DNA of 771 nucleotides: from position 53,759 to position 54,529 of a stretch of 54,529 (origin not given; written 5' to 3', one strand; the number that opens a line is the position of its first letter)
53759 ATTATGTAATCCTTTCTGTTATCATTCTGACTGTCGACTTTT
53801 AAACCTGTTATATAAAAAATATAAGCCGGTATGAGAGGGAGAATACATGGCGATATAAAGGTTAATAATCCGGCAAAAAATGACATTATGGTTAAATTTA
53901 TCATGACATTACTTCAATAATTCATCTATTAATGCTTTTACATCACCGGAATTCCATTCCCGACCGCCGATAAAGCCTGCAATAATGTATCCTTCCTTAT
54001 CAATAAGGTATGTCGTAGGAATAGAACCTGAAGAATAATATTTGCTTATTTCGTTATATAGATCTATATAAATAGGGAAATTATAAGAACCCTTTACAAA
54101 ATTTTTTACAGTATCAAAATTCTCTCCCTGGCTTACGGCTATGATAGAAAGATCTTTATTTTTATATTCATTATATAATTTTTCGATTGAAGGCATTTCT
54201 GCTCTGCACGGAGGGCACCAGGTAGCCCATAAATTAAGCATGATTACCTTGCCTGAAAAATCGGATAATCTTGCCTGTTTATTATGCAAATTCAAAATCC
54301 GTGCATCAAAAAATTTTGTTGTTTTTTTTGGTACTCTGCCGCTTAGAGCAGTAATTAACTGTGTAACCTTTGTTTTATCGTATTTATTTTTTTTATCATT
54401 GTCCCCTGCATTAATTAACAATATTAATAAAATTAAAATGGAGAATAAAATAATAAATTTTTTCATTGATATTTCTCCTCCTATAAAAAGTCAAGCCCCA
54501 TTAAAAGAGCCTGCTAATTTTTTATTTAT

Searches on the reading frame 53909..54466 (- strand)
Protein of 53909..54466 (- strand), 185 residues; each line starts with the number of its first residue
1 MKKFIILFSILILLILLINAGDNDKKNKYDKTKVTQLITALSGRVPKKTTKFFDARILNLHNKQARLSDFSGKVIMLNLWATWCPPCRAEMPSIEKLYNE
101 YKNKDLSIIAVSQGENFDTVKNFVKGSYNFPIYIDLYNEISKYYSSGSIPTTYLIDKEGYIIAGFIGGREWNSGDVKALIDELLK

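Call 80: find_encoding_contigs(protein=window:53909-54466:-, flank=10000, max_places=1)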
Protein window:53909-54466:- (185 aa): 13 contigs read that carry it; 1 place shown.
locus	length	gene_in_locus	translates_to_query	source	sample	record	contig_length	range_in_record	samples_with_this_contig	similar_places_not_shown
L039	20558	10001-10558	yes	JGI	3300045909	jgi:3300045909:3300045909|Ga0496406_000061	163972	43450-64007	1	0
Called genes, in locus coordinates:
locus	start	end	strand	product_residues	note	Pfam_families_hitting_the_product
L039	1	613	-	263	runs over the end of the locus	PF27507:DjlA_TM (weak), PF05099:TerB (weak), PF00226:DnaJ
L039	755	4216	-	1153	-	PF00989:PAS, PF13426:PAS_9, PF13188:PAS_8 (weak), PF13426:PAS_9, PF13188:PAS_8 (weak), PF13426:PAS_9, PF08447:PAS_3, PF02518:HATPase_c, +7 more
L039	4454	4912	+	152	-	PF01047:MarR, PF12802:MarR_2, PF13463:HTH_27 (weak)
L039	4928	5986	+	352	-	PF03599:CdhD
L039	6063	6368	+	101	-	PF00037:Fer4, PF12797:Fer4_2 (weak), PF13237:Fer4_10, PF14697:Fer4_21, PF12837:Fer4_6, PF12838:Fer4_7, PF13187:Fer4_9, PF00037:Fer4 (weak), +3 more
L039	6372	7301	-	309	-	PF02517:Rce1-like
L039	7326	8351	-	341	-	PF25231:DUF7847 (weak)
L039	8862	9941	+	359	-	PF01548:DEDD_Tnp_IS110, PF02371:Transposase_20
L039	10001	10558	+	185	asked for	PF00578:AhpC-TSA, PF08534:Redoxin, PF00085:Thioredoxin, PF13905:Thioredoxin_8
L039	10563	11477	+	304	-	PF02683:DsbD_TM, PF13386:DsbD_2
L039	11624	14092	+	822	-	PF27359:TP_0179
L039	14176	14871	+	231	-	-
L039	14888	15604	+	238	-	PF01128:IspD, PF12804:NTP_transf_3 (weak)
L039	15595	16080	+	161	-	PF02542:YgbB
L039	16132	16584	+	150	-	-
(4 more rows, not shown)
